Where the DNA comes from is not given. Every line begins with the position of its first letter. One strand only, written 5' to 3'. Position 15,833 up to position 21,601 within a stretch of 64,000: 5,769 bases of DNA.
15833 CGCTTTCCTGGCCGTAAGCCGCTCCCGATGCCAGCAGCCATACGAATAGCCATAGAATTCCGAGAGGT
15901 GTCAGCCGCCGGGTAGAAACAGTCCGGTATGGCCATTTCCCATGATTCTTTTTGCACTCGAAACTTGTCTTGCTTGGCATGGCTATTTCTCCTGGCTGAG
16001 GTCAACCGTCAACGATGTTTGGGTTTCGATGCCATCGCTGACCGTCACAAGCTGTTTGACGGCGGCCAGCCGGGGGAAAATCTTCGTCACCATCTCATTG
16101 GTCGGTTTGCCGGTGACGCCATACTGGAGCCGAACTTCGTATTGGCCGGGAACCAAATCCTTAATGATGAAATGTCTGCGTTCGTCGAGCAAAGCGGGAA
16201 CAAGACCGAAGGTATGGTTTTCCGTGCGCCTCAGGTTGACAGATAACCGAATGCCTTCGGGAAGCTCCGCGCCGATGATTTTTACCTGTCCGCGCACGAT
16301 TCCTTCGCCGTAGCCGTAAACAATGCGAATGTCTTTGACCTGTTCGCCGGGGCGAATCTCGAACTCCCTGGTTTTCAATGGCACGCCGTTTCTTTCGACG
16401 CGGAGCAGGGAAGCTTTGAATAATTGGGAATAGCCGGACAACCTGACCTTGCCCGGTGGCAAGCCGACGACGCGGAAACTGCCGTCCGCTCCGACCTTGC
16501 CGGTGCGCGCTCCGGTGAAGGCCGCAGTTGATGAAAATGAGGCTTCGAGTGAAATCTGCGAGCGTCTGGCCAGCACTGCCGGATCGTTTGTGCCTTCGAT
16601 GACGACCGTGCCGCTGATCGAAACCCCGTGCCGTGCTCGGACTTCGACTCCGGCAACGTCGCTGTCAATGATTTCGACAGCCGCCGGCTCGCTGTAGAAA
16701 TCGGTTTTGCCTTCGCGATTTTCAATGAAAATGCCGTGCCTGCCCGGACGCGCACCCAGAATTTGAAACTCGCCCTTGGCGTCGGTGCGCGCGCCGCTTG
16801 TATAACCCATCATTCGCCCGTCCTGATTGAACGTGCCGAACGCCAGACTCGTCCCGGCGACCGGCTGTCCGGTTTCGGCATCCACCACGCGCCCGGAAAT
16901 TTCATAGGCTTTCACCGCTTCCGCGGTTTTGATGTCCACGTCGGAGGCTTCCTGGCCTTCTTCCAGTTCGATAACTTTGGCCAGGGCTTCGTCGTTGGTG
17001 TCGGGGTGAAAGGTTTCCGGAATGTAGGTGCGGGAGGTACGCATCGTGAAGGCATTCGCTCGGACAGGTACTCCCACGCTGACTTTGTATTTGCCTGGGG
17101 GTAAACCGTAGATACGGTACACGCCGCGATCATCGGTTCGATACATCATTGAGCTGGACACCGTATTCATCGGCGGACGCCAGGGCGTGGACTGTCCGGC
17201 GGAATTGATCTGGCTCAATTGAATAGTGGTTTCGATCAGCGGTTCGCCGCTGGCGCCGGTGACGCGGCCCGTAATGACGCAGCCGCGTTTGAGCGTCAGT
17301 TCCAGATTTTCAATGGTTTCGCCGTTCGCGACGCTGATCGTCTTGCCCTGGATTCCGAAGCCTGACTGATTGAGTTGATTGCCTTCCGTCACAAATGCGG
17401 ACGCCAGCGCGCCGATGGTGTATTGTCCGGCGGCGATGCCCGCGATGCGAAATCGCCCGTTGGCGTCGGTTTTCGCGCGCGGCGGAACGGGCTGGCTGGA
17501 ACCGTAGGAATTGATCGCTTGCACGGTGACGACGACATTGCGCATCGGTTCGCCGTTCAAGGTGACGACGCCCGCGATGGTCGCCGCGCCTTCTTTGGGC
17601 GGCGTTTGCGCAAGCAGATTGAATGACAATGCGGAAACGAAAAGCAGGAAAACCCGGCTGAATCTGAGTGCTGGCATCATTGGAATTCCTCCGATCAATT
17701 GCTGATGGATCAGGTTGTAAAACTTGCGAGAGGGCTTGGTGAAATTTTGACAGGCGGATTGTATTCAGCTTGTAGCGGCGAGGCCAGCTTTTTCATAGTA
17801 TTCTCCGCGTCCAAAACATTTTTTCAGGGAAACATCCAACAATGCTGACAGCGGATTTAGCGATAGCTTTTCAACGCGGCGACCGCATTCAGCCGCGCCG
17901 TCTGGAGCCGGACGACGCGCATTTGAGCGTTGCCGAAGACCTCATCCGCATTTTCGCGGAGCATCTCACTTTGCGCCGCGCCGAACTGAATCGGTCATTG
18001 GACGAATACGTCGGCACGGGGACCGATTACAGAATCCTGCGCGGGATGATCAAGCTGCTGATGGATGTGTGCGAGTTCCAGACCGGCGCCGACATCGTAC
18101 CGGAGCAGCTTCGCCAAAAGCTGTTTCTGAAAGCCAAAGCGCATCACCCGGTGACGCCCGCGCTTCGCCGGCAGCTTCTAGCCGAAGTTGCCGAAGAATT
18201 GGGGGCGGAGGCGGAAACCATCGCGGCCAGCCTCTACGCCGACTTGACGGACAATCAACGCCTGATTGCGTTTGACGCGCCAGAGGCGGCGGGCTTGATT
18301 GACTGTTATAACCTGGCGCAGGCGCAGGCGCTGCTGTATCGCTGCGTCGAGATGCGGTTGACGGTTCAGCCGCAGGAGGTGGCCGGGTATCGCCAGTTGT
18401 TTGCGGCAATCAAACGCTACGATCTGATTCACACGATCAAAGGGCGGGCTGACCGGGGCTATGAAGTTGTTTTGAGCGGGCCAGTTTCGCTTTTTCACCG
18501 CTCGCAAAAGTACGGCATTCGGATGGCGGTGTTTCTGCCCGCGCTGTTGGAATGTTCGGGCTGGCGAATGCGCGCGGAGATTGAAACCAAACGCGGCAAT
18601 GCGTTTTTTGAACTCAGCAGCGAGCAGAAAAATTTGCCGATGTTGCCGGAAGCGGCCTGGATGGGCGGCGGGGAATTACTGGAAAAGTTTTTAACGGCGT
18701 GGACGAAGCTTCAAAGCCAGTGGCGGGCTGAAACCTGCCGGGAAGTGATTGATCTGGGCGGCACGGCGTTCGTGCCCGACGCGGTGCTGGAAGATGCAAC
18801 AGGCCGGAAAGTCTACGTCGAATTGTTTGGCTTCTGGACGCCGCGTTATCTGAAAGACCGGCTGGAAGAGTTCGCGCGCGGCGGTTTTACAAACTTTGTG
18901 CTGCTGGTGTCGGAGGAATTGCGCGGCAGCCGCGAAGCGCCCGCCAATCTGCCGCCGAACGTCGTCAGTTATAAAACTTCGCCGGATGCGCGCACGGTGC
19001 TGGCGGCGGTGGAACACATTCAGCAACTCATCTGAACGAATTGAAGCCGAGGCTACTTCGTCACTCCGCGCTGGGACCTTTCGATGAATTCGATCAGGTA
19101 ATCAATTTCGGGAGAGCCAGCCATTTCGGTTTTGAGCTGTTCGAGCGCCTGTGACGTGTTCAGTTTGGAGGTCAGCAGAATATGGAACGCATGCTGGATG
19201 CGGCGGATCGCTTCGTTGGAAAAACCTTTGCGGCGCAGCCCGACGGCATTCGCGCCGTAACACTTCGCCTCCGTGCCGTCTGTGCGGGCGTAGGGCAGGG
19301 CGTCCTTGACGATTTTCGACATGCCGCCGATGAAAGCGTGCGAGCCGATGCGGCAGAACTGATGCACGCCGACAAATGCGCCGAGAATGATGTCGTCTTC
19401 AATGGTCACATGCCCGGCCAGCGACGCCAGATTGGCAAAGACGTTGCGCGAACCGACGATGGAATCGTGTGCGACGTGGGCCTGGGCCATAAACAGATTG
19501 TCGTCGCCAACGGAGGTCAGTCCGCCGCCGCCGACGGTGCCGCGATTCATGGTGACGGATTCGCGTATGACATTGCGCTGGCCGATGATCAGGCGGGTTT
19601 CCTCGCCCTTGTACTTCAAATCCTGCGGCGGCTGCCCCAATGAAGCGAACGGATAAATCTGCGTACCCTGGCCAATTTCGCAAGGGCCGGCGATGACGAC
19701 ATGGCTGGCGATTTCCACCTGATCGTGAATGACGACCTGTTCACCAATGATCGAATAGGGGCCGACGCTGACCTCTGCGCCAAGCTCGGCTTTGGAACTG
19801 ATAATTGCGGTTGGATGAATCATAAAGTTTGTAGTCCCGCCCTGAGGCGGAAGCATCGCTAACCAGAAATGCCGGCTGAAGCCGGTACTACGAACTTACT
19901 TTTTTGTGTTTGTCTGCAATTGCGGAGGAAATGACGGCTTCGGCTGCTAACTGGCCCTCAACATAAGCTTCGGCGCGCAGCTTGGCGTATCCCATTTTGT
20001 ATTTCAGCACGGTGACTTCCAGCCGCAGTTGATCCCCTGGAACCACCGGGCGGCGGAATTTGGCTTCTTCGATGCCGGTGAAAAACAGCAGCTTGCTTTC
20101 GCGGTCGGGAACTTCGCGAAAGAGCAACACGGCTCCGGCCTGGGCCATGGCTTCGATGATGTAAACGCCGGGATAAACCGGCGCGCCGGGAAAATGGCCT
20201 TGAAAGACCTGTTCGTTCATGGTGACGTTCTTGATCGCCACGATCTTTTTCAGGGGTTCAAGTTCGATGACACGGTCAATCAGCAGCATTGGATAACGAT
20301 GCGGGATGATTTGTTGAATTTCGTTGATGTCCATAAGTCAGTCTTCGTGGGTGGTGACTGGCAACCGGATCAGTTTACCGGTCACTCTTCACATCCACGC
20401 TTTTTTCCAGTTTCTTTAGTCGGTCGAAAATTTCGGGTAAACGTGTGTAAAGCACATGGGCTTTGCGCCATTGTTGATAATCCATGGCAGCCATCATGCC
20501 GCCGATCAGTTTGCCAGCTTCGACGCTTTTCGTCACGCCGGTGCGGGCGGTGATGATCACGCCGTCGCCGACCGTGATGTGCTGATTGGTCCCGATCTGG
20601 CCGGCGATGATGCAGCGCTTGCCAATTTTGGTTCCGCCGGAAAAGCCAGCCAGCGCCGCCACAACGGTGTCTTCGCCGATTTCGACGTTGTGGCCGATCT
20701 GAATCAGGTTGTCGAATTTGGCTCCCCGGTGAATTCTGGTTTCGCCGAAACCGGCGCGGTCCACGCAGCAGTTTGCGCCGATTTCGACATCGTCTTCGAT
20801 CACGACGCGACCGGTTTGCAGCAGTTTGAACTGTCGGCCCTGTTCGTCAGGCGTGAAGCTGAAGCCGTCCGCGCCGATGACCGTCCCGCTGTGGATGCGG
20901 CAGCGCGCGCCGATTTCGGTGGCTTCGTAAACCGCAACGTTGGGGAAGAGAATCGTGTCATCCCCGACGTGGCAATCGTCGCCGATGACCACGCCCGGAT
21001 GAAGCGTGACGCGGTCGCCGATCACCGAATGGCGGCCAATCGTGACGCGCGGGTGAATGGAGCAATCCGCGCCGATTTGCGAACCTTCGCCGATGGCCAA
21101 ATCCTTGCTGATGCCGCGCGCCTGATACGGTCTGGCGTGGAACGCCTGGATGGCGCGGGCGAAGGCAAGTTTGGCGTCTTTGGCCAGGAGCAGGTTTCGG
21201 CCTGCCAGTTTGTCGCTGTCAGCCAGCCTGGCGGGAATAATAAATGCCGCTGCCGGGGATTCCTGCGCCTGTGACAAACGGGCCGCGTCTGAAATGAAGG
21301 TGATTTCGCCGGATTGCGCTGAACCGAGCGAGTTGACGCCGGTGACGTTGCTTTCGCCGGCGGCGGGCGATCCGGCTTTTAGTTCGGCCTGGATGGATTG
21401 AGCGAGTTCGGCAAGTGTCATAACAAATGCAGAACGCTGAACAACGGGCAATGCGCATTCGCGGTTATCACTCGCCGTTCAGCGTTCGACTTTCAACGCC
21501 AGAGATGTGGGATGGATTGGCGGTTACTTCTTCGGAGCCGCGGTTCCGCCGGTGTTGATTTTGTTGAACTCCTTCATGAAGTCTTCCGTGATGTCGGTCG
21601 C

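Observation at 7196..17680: Three tandem copies of a translationally coupled two-gene cassette encoding secreted five-module beta-sandwich proteins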

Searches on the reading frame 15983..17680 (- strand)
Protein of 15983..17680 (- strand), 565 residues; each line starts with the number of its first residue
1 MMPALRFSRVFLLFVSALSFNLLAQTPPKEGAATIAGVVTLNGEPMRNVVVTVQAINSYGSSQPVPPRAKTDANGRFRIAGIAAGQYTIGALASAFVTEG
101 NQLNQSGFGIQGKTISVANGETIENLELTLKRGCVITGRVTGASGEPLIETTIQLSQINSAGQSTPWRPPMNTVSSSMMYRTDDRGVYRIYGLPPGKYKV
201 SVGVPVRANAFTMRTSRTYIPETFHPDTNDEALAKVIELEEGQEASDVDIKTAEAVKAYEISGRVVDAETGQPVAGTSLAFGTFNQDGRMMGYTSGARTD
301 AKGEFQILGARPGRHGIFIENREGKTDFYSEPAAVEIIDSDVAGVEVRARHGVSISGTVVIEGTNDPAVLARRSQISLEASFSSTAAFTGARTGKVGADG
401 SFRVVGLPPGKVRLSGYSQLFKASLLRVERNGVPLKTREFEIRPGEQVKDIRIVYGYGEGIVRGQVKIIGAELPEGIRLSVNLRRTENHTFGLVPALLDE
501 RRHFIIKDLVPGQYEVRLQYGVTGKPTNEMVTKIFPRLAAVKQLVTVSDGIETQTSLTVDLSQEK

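Call 5: search_protein_families(library=pfam, proteins=[window:15983-17680:-], max_evalue=0.01)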
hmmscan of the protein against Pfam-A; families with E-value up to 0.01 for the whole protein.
window:15983-17680:- (565 aa): 13 families
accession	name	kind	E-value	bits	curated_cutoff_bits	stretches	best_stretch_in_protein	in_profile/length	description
PF13620.12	CarboxypepD_reg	-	5.8e-27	94.3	32.3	3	34-121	1-73/82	Carboxypeptidase regulatory-like domain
PF10670.15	DUF4198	-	9.3e-12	45.9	34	1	34-93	148-207/209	Domain of unknown function (DUF4198)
PF00775.27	Dioxygenase_C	-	1.3e-09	38.2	27.3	1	135-202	31-100/182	Dioxygenase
PF17210.9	SdrD_B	-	3.7e-09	37.2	29.7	0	180-249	42-109/112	SdrD B-like domain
PF13715.12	CarbopepD_reg_2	-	4.5e-09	36.7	32.2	0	261-316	1-47/88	CarboxypepD_reg-like domain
PF17802.7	SpaA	-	6.3e-08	33.1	23.1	0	145-200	13-56/91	Prealbumin-like fold domain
PF20598.4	DUF6795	-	1.3e-06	29.1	27.4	1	35-82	1-46/103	Domain of unknown function (DUF6795)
PF14686.12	fn3_3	-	4e-06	27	24.4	0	69-122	29-72/75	Polysaccharide lyase family 4, domain II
PF02369.22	Big_1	-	7.6e-06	26.4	34.9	0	36-93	23-80/93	Bacterial Ig-like domain (group 1)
PF24025.1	Ig_DR_A0283-like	-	6.8e-05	23.6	27.1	0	27-89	2-60/102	DR_A0283-like, Ig-like domain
PF25020.1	TTR_TEN1-4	-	0.0016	18.7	27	0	131-164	4-37/86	Teneurin TTR-like domain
PF00576.27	Transthyretin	-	0.0051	17.9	25.3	0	40-88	8-55/109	HIUase/Transthyretin family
PF01060.29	TTR-52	-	0.0053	17.8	24.9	0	37-83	2-47/79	Transthyretin-like family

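Call 6: search_protein_families(library=ncbifam, proteins=[window:15983-17680:-], max_evalue=0.01)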
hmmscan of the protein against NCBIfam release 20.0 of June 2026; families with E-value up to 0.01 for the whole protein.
window:15983-17680:- (565 aa): 6 families
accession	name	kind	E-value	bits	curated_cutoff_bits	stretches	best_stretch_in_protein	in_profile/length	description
TIGR04134.1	lipo_with_rSAM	hypoth_equivalog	3.7e-10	40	39.8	1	258-309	39-91/150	radical SAM-associated putative lipoprotein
NF052345.1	S_layer_anammox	exception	0.00011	19.7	1400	1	27-203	1307-1459/1596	Kustd1514 family S-layer glycoprotein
TIGR02422.1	protocat_beta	equivalog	0.00029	20.6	296.4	0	134-200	61-132/220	protocatechuate 3,4-dioxygenase subunit beta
TIGR02439.1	catechol_proteo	equivalog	0.00042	19.4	392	0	133-201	128-196/285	catechol 1,2-dioxygenase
TIGR02962.1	hdxy_isourate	equivalog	0.00087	19.7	87.45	0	40-98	11-67/113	hydroxyisourate hydrolase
TIGR02438.1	catachol_actin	equivalog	0.0082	15.3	404.4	0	133-202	132-201/281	catechol 1,2-dioxygenase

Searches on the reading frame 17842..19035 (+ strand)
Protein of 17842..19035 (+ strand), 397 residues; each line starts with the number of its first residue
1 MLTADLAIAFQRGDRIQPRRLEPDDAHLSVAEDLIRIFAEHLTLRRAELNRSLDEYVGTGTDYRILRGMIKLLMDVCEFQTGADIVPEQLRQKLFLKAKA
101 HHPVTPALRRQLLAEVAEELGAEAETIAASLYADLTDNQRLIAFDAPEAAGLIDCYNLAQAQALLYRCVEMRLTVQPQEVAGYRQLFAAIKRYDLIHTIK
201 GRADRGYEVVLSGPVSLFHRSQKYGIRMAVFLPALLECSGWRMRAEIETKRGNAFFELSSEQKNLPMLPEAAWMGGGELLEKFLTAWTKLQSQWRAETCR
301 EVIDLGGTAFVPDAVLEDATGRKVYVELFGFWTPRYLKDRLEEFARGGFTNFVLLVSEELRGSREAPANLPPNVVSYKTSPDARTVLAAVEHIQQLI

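Call 9: search_protein_families(library=pfam, proteins=[window:17842-19035:+], max_evalue=0.001)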
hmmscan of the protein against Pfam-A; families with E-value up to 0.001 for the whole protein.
window:17842-19035:+ (397 aa): 1 family
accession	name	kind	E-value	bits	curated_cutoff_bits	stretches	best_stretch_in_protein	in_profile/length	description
PF05626.16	DUF790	-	2.1e-102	343.2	28.8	1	1-389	1-386/387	Protein of unknown function (DUF790)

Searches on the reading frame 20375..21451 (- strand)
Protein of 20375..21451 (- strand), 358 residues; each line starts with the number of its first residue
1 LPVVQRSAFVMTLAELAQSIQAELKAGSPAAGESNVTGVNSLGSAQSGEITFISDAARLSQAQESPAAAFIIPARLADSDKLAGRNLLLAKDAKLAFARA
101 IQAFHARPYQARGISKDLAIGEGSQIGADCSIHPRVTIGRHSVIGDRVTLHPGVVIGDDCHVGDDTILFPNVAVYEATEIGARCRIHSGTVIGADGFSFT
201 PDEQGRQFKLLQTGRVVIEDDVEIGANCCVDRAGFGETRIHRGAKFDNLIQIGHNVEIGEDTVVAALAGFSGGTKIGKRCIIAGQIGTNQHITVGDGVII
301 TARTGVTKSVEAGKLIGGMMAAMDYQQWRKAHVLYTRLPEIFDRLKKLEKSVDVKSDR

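Call 9: search_protein_families(library=pfam, proteins=[window:20375-21451:-], max_evalue=0.001)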
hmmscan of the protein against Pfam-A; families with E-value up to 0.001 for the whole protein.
window:20375-21451:- (358 aa): 5 families
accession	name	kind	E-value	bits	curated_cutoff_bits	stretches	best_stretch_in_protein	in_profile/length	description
PF00132.30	Hexapep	-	3e-26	90.4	27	4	120-150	4-34/36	Bacterial transferase hexapeptide (six repeats)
PF04613.19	LpxD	-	9.7e-14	51.4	30.8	1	35-102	3-69/70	UDP-3-O-[3-hydroxymyristoyl] glucosamine N-acyltransferase, LpxD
PF25084.1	LbH_EIF2B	-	5.8e-13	49.2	54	1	114-194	18-101/105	EIF2B subunit epsilon LbH domain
PF14602.12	Hexapep_2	-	4.3e-09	36.4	27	1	136-163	2-27/34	Hexapeptide repeat of succinyl-transferase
PF21711.3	DCTN5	-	0.00026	21.1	40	0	118-189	85-155/182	Dynactin subunit 5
